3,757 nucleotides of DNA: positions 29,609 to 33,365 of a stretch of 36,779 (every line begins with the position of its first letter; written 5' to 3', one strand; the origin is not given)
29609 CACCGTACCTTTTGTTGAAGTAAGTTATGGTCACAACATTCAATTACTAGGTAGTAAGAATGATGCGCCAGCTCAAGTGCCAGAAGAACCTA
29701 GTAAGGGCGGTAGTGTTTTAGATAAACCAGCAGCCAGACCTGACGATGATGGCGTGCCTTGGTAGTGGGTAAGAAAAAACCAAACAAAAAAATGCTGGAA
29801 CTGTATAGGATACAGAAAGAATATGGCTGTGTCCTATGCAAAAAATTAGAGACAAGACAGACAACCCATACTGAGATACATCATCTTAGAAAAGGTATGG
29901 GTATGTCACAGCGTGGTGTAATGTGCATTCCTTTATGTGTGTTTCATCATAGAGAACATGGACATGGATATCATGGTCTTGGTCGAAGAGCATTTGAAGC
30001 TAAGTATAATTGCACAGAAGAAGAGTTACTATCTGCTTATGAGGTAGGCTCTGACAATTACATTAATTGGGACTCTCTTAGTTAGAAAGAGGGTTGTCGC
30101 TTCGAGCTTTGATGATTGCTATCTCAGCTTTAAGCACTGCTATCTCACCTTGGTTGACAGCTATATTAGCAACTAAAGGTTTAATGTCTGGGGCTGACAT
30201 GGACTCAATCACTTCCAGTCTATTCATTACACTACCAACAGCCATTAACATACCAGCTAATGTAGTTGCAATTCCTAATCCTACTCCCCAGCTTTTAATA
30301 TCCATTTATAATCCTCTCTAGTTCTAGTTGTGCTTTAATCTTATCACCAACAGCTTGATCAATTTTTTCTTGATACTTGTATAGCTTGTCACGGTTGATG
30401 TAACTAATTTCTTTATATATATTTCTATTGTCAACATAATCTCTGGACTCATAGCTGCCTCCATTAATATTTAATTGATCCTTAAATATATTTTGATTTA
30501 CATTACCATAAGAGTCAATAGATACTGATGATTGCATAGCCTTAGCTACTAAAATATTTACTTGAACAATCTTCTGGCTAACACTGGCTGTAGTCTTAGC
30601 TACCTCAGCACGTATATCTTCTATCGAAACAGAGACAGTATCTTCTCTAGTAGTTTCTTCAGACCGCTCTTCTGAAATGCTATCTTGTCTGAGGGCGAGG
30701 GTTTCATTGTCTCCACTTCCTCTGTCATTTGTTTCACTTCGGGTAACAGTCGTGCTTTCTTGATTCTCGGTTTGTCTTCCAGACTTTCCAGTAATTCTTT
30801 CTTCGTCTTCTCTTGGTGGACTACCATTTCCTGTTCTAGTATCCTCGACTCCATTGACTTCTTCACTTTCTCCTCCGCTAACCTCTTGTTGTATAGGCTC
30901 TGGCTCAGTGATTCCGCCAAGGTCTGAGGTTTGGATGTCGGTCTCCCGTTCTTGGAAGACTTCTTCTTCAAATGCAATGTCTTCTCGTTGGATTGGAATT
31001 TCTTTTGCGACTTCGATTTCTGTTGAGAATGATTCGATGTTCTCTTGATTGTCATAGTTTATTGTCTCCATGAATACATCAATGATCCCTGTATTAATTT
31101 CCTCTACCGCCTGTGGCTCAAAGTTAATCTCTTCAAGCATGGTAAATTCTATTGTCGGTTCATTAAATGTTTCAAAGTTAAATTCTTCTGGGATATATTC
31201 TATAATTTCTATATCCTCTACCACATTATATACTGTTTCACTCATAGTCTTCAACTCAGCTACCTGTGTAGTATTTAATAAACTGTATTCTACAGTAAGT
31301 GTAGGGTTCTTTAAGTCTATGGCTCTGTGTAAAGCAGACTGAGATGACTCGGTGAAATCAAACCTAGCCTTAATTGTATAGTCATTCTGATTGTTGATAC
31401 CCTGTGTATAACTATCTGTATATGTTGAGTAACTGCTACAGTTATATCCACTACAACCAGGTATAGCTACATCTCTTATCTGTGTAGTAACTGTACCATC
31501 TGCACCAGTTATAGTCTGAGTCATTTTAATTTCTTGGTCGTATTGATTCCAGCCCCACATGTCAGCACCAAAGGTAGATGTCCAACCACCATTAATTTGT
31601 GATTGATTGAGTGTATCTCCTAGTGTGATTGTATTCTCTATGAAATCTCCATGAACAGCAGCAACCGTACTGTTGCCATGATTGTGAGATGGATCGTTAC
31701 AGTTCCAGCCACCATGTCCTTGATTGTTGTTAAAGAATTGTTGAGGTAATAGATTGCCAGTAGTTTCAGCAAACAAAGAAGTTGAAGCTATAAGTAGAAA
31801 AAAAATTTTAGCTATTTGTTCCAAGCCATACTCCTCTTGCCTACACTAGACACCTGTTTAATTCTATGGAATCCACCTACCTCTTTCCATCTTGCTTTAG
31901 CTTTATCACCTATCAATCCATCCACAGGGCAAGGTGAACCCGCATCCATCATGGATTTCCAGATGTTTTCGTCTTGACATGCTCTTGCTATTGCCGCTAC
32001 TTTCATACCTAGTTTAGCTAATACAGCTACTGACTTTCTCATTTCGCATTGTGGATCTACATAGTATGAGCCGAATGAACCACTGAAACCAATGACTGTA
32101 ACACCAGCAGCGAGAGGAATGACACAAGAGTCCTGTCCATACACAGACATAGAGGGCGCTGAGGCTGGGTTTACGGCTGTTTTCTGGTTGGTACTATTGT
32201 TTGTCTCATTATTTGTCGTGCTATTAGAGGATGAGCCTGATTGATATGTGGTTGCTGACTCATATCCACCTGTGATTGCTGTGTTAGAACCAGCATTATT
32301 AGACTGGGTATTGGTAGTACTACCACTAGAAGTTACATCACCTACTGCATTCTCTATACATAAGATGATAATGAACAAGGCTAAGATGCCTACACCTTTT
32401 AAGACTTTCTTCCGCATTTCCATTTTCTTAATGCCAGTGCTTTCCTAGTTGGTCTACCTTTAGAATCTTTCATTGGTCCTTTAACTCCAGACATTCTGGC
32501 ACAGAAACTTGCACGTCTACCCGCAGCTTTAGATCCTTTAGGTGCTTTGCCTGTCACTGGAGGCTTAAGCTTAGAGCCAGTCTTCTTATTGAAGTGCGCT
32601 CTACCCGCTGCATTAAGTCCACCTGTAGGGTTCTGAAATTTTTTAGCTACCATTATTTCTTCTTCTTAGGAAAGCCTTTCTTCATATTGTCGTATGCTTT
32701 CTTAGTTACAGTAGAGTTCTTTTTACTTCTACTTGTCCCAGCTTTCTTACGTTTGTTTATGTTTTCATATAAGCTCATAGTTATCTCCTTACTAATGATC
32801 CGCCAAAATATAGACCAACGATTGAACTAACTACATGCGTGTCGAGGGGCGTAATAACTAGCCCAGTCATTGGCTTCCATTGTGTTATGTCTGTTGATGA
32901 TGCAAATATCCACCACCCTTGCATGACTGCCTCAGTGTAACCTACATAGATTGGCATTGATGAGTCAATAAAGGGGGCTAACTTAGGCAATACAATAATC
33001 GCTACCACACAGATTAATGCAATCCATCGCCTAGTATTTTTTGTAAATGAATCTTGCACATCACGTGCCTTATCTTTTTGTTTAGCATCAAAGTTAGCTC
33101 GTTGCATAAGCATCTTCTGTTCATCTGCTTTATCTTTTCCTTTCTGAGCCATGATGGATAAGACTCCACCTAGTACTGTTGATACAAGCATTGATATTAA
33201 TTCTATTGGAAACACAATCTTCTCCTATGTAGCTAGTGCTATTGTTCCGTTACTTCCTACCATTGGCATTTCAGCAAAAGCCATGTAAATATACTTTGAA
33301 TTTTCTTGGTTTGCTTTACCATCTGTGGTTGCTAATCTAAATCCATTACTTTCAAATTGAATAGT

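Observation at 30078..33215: A six-gene envelope-directed cassette closes the late operon, and no endolysin is recognisable anywhere in the complete genome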

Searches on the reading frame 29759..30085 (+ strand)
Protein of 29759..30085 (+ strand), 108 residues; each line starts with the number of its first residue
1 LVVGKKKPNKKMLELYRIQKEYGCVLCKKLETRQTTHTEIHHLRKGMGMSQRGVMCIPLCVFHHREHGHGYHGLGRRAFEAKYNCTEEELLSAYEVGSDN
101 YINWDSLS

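Call 14: search_protein_families(library=pfam, proteins=[window:29759-30085:+], max_evalue=0.1)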
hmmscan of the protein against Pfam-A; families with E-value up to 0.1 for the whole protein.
window:29759-30085:+ (108 aa): 2 families
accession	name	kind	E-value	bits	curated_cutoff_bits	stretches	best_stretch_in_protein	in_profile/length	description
PF16786.11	RecA_dep_nuc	-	0.001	19.6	26.9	1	18-67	11-58/103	Recombination enhancement, RecA-dependent nuclease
PF06147.18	DUF968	-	0.0035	17.8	27.8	1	19-83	96-153/171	Protein of unknown function (DUF968)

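Call 17: search_protein_families(library=phrogs, proteins=[window:29759-30085:+], max_evalue=0.01)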
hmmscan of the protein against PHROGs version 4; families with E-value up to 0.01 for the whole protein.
window:29759-30085:+ (108 aa): 3 families
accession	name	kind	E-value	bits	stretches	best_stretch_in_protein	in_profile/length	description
phrog_1588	-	unknown function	5.6e-16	59.5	1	5-93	20-108/132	-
phrog_96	-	DNA, RNA and nucleotide metabolism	0.0016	18.8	1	20-84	257-314/334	HNH endonuclease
phrog_131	-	DNA, RNA and nucleotide metabolism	0.0076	17.4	1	23-76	43-100/131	HNH endonuclease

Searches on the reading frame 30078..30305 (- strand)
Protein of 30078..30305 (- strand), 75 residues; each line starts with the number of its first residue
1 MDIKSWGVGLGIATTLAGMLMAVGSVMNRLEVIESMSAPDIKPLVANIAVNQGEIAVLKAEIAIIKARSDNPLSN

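Call 6: search_protein_families(library=pfam, proteins=[window:30078-30305:-], max_evalue=1)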
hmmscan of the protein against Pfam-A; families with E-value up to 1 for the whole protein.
window:30078-30305:- (75 aa): 0 families

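Call 7: search_protein_families(library=phrogs, proteins=[window:30078-30305:-], max_evalue=1)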
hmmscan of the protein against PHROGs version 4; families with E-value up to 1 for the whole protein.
window:30078-30305:- (75 aa): 3 families
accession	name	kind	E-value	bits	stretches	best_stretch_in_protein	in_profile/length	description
phrog_14809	-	unknown function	0.0097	17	1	30-70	18-56/68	-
phrog_3961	-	unknown function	0.14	13.1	1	16-67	26-76/112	-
phrog_4080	-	head and packaging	0.17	12.9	1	32-70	45-83/188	scaffolding protein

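Call 79: search_protein_families(library=ncbifam, proteins=[window:30078-30305:-], max_evalue=1)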
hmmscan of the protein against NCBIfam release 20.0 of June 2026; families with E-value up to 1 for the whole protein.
window:30078-30305:- (75 aa): 1 family
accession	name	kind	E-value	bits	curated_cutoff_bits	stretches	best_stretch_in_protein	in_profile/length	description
NF049847.1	FtsL_COG5462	equivalog_domain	0.0088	15.7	50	1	17-65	8-56/85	cell division protein FtsL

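Call 80: search_protein_families(library=padloc, proteins=[window:30078-30305:-], max_evalue=1)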
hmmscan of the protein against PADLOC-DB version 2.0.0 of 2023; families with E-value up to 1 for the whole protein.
window:30078-30305:- (75 aa): 0 families

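Call 96: search_dna_similar(query=window:30078-30305:-, collection=phages, mode=protein, max_rows=30, max_evalue=0.01)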
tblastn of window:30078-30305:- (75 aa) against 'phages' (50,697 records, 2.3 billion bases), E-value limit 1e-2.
Records with a match: 1; places in all: 1; records where one place covers at least 80% of the query: 1.
Best place of each record, by identity: <60% 1.
By first word of the organism name: uncultured 1.
By host as written in the record: - 1.
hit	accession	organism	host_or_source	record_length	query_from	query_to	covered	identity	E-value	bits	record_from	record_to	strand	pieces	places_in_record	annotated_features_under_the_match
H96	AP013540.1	uncultured phage_MedDCM-OCT-S28-C10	metagenomic fosmid library constructed ...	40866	1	73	97%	58.9%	1e-21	92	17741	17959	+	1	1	Protein of unknown function (DUF2730) | putative carbohydrate binding domain containing protein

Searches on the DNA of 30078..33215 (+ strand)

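Call 8: search_dna_similar(query=window:30078-33215:+, collection=phages, mode=distant, max_rows=30)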
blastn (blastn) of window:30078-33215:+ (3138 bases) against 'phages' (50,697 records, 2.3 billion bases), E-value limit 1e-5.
Records with a match: 36; places in all: 37; records where one place covers at least 80% of the query: 0.
Best place of each record, by identity: 80-90% 2; 60-80% 34.
By first word of the organism name: Synechococcus 16; Pelagibacter 10; uncultured 3; Methylophilales 3; Cyanophage 2; Prochlorococcus 2.
By host as written in the record: Candidatus Pelagibacter sp. HTCC7211 4; Synechococcus sp. CB0101 4; Synechococcus sp. WH7803 4; - 3; Candidatus Pelagibacter ubique HTCC1062 2; Synechococcus sp. WH 8109 2; Synechococcus sp. WH 7803 2; Synechococcus sp. KSHK05 2; and 10 more.
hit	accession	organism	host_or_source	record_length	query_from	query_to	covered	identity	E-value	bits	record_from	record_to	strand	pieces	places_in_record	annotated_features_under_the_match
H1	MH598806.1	Pelagibacter phage HTVC119P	Candidatus Pelagibacter sp. HTCC7211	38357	2337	2623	9%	70.4%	1e-25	126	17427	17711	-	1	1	hypothetical protein (x2)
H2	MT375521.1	Pelagibacter phage Eistla EXVC025P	Candidatus Pelagibacter ubique HTCC1062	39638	2338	2592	8%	69.2%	1e-17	100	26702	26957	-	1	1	hypothetical protein (x2)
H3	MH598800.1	Pelagibacter phage HTVC031P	Candidatus Pelagibacter ubique HTCC1062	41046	2338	2587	8%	70.0%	2e-21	111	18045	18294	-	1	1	hypothetical protein (x2)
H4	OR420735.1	Pelagibacter phage HTVC168P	Candidatus Pelagibacter sp. HTCC7211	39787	2338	2587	8%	70.0%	2e-21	111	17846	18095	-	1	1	hypothetical protein (x2)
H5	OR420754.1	Pelagibacter phage HTVC142P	Candidatus Pelagibacter sp. HTCC7211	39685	2338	2587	8%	69.6%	9e-20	106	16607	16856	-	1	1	hypothetical protein (x2)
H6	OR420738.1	Pelagibacter phage HTVC131P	Candidatus Pelagibacter sp. HTCC7211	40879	2338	2579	8%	68.5%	7e-15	91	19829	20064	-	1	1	hypothetical protein (x2)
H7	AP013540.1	uncultured phage_MedDCM-OCT-S28-C10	metagenomic fosmid library constructed ...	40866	93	300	7%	70.7%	4e-18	101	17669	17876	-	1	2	Protein of unknown function (DUF2730) | putative carbohydrate binding domain containing protein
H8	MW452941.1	Methylophilales phage MEP301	Methylophilales bacterium FZCC2181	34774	2523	2695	6%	73.9%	1e-18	103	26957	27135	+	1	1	hypothetical protein (x2)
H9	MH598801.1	Pelagibacter phage HTVC200P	Candidatus Pelagibacter sp. FZCC0015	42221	2533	2686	5%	72.2%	4e-12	81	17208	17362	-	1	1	hypothetical protein (x2)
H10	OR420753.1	Pelagibacter phage HTVC041P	Candidatus Pelagibacter ubique HTCC1063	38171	2579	2716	4%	73.9%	3e-14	88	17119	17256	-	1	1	hypothetical protein (x2)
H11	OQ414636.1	Pelagibacter phage EXVC032P Baldr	Candidadtus Pelagibacter sp. HTCC1062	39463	2577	2701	4%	80.0%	6e-22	113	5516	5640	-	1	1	hypothetical protein (x2)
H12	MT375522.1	Methylophilales phage Venkman EXVC282S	Methylophilales bacterium H5P1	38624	2580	2702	4%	78.0%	4e-18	101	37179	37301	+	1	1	DNA recombinase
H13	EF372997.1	Synechococcus phage Syn5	Synechococcus sp. WH 8109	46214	2579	2707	4%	70.8%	4e-6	61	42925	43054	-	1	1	59: gp59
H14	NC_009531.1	Synechococcus phage Syn5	Synechococcus sp. WH 8109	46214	2579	2707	4%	70.8%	4e-6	61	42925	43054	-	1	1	59: gp59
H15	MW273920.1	Pelagibacter phage HTVC024P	Candidatus Pelagibacter sp. HTCC1062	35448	3019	3132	4%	73.3%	4e-6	61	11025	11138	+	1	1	putative peptidase M15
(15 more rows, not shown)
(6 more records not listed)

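Call 11: get_annotated_region(hit=H15, flank=6000)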
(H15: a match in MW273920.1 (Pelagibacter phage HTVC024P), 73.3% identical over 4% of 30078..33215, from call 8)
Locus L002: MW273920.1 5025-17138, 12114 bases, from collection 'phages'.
description: Pelagibacter phage HTVC024P, complete genome.
organism: Pelagibacter phage HTVC024P (NCBI taxid 2796518)
taxonomy: Viruses; Duplodnaviria; Heunggongvirae; Uroviricota; Caudoviricetes
host: Candidatus Pelagibacter sp. HTCC1062; source: seawater; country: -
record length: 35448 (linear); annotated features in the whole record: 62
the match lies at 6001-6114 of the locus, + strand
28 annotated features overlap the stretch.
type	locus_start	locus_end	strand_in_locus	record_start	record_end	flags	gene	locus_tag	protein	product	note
CDS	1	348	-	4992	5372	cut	-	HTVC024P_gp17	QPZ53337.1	hypothetical protein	-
CDS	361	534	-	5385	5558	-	-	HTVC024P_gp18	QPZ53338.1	hypothetical protein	-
CDS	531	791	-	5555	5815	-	-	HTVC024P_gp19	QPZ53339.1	hypothetical protein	-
CDS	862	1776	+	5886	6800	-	-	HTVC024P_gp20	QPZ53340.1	putative nuclease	-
CDS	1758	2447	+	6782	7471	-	-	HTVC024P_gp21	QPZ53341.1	putative single strand-annealing protein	-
CDS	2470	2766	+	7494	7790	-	-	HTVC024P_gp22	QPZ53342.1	hypothetical protein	-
CDS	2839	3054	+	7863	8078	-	-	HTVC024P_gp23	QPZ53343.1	hypothetical protein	-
CDS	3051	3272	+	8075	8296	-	-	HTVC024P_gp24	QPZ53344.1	hypothetical protein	-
CDS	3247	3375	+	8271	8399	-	-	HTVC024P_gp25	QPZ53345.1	hypothetical protein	-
CDS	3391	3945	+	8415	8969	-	-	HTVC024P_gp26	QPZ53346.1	DNA replication initiation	DNA replication initiation (DnaA)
CDS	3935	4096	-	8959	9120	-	-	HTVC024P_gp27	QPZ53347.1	hypothetical protein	-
CDS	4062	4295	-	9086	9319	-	-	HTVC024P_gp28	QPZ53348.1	hypothetical protein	-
CDS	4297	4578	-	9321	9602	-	-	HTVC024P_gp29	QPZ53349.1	hypothetical protein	-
CDS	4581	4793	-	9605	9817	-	-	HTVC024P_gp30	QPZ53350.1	hypothetical protein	-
CDS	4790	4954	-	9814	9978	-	-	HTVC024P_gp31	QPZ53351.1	hypothetical protein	-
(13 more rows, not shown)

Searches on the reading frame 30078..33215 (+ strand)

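Call 33: search_protein_families(library=pfam, proteins=[L002:5686-6117:-], max_evalue=1)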
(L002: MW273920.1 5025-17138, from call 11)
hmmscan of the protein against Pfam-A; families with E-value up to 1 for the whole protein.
L002:5686-6117:- (143 aa): 0 families
